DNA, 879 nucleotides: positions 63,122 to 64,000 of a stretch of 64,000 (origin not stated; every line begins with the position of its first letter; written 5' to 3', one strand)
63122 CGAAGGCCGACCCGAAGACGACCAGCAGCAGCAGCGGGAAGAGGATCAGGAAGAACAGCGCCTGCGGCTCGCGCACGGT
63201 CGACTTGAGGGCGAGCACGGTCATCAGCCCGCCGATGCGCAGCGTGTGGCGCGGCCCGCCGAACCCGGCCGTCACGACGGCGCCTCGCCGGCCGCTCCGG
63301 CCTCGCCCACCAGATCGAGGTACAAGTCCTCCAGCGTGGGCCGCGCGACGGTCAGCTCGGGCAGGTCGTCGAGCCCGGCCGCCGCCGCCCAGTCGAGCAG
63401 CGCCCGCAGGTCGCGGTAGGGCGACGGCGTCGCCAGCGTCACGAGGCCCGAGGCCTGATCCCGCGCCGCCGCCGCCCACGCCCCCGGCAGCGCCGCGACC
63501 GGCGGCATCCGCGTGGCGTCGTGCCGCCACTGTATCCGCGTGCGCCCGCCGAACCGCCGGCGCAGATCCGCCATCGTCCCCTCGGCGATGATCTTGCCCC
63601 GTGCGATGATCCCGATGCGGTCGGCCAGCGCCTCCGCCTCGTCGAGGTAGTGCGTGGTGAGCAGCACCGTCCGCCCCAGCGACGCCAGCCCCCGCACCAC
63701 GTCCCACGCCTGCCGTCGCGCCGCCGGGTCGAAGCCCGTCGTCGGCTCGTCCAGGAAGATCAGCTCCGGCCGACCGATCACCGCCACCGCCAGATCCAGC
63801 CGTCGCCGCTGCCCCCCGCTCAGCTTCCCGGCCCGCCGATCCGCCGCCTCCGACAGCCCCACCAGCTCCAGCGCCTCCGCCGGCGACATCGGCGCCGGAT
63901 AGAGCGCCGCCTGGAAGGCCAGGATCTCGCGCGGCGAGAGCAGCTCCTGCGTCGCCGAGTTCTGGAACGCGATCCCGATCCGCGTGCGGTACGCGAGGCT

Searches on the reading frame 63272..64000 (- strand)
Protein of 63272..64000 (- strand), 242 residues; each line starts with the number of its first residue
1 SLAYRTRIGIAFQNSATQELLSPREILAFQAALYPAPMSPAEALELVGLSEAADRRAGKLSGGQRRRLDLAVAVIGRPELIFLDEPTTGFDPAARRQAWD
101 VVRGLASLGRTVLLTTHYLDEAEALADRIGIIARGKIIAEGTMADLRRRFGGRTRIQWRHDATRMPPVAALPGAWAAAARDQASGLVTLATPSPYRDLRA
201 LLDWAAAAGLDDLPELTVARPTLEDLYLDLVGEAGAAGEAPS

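Call 51: search_protein_families(library=pfam, proteins=[window:63272-64000:-], max_evalue=0.001)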
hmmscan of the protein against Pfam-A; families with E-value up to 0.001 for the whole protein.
window:63272-64000:- (242 aa): 2 families
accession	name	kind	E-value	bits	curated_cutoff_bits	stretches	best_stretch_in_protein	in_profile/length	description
PF00005.33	ABC_tran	-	8.6e-12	46.3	25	1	4-88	57-137/137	ABC transporter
PF13304.12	AAA_21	-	2.3e-05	25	27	1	50-117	228-298/304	AAA domain, putative AbiEii toxin, Type IV TA system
